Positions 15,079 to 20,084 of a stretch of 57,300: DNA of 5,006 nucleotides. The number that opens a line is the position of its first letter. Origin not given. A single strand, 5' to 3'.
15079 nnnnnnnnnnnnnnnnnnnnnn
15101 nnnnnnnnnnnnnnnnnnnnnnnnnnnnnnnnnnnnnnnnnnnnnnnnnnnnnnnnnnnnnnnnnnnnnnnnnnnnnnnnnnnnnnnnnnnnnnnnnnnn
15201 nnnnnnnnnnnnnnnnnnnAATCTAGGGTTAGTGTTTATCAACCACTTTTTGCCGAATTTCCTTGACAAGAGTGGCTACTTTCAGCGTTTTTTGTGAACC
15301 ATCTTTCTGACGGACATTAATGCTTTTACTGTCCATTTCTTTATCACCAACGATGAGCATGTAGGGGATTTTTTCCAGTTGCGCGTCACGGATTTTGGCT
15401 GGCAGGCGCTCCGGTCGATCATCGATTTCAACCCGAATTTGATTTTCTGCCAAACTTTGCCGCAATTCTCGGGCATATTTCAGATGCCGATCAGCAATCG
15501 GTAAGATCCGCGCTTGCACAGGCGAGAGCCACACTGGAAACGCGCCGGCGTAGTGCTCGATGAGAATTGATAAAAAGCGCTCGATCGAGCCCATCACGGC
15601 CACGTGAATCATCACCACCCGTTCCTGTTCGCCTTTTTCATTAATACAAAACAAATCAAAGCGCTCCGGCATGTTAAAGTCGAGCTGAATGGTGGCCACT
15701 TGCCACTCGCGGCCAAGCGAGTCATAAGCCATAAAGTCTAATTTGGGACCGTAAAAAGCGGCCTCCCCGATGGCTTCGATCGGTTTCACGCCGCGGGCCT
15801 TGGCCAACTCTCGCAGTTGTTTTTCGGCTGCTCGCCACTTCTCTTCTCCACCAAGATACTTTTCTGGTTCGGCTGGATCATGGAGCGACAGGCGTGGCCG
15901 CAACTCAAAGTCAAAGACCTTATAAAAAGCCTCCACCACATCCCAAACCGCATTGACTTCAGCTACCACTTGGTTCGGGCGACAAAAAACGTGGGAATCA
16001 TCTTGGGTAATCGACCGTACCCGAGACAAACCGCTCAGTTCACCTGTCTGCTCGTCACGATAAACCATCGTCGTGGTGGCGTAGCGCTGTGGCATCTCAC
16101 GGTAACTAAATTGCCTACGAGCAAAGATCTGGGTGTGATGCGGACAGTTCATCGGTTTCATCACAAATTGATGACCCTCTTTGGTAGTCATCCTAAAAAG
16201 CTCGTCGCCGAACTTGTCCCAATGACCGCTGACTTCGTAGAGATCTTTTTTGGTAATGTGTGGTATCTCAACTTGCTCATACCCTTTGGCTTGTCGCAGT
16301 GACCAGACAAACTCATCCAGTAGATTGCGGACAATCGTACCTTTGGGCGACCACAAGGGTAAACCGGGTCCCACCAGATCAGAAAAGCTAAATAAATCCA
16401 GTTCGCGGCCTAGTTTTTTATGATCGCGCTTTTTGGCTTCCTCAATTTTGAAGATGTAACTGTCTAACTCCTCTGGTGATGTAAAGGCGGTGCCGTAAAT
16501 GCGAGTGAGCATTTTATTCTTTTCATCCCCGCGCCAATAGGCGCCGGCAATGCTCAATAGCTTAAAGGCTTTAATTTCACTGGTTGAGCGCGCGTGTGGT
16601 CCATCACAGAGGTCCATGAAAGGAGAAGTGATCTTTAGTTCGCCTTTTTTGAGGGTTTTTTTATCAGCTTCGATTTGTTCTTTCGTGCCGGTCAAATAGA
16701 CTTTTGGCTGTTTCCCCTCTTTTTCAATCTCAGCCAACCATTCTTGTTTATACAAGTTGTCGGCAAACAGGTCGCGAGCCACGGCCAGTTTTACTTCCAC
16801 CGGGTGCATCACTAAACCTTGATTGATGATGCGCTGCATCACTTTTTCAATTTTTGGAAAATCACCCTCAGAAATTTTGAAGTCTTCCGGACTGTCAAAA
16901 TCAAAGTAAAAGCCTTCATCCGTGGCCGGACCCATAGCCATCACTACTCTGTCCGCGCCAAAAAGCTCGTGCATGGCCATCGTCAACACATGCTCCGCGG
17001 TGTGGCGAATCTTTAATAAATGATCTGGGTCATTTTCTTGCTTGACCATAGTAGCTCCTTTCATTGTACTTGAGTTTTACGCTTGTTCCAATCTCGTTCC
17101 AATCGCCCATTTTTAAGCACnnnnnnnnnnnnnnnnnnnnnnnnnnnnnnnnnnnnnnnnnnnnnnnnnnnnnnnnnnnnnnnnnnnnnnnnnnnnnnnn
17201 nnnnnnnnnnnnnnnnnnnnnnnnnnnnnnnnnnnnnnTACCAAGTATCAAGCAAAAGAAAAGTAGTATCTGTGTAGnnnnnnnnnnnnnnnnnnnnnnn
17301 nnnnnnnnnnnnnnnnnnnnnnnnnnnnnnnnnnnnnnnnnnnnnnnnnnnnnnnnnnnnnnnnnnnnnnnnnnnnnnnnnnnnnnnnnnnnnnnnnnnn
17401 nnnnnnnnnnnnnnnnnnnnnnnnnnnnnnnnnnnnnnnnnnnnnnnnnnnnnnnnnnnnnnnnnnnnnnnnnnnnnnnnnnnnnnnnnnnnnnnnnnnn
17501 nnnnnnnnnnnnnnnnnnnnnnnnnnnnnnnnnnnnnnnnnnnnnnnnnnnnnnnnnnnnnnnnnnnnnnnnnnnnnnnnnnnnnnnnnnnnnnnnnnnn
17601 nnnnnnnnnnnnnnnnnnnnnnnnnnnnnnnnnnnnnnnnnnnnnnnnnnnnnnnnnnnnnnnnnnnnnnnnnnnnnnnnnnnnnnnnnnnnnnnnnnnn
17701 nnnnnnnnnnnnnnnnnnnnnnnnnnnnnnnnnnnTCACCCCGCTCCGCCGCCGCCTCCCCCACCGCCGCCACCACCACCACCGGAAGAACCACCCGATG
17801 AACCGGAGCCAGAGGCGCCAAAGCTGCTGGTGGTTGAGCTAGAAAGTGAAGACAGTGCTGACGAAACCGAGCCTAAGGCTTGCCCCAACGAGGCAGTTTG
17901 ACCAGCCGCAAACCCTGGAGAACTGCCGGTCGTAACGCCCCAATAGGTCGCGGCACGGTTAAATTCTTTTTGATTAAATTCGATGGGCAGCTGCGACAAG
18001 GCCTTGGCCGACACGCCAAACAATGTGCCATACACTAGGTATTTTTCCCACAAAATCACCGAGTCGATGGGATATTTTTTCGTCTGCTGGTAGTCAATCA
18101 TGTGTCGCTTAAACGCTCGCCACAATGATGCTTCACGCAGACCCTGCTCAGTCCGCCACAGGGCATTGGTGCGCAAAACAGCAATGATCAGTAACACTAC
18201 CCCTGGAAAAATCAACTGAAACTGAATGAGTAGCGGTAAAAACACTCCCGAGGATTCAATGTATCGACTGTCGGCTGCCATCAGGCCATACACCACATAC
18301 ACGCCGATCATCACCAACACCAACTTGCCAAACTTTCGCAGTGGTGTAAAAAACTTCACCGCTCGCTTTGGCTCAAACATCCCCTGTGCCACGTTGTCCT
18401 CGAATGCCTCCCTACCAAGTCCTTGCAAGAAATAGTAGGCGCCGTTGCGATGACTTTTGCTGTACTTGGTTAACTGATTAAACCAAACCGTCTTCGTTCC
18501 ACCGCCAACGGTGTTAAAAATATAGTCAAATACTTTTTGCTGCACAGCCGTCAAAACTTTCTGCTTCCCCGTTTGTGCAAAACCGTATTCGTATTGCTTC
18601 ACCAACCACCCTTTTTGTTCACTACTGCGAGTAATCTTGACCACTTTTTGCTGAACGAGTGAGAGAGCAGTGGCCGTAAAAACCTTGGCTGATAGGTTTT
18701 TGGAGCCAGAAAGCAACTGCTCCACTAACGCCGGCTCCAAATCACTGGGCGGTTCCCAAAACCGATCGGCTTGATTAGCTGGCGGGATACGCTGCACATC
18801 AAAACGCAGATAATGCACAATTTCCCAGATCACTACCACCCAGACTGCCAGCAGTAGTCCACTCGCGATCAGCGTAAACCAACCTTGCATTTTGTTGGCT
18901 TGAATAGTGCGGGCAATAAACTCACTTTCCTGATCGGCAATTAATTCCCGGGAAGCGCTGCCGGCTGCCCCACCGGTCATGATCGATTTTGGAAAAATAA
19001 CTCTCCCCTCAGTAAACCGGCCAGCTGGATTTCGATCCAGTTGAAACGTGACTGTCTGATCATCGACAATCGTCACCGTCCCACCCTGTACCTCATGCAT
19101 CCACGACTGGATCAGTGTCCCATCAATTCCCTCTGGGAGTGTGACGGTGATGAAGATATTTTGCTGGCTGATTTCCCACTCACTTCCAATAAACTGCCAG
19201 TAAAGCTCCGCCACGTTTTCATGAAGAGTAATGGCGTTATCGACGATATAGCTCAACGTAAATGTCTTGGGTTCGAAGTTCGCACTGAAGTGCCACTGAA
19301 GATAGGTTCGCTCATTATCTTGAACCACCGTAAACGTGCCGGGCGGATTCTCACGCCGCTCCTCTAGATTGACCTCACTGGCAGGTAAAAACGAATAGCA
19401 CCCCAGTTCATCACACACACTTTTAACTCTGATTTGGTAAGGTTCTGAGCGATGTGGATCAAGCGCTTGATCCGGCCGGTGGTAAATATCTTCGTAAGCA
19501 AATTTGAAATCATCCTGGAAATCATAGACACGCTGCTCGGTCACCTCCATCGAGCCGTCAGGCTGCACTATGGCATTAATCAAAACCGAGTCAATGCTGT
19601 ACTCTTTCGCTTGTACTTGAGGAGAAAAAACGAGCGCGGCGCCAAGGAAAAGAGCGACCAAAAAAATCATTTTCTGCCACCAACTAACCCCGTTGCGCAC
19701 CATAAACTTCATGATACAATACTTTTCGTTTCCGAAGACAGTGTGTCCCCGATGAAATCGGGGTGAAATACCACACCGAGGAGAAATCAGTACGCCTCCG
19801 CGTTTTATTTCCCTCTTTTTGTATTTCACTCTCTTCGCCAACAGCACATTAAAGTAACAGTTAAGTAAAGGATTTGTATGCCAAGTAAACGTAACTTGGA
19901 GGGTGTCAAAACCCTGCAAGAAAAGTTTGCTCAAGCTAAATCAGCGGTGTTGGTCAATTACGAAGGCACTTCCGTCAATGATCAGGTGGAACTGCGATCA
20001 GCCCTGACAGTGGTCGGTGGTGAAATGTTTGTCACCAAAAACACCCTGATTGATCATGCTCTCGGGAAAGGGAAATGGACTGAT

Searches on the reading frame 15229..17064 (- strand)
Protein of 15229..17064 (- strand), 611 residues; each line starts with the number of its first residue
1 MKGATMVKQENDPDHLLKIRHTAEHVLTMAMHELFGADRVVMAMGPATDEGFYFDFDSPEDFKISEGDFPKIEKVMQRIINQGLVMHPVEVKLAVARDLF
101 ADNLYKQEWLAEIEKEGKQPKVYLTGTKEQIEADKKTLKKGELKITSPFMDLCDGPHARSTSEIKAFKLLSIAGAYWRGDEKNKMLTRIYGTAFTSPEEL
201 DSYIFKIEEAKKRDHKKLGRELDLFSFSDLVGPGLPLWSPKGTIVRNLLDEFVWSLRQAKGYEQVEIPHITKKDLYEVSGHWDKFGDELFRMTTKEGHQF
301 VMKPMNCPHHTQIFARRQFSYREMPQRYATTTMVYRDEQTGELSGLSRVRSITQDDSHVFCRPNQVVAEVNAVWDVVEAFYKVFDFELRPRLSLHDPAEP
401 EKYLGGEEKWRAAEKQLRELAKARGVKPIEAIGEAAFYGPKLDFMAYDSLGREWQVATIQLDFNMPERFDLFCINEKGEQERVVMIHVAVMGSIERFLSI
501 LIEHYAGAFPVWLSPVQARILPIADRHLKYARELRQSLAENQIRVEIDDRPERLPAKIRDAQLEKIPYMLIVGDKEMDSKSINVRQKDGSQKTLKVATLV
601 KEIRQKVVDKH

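Call 80: search_protein_families(library=pfam, proteins=[window:15229-17064:-], max_evalue=0.0001)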
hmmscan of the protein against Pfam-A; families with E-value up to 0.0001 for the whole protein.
window:15229-17064:- (611 aa): 3 families
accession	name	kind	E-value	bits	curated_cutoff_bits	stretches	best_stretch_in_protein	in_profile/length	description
PF00587.30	tRNA-synt_2b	-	1.4e-42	146.2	29.3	1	290-505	1-179/179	tRNA synthetase class II core domain (G, H, P, S and T)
PF03129.25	HGTP_anticodon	-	4e-21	75.4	21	1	517-605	1-93/94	Anticodon binding domain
PF07973.19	tRNA_SAD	-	4.4e-14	52.6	24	1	149-190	10-44/44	Threonyl and Alanyl tRNA synthetase second additional domain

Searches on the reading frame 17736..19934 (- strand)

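Call 80: search_protein_families(library=pfam, proteins=[window:17736-19934:-], max_evalue=0.0001)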
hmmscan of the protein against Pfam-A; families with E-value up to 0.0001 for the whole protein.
window:17736-19934:- (732 aa): 2 families
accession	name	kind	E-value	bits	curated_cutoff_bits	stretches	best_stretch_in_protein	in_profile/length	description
PF20990.2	DUF2207_C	-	2.3e-31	109.8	33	1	390-649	2-247/247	Predicted membrane protein (DUF2207) C-terminal domain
PF09972.14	DUF2207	-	5.4e-28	98.8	24.4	1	113-314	1-172/172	Predicted membrane protein (DUF2207) N-terminal domain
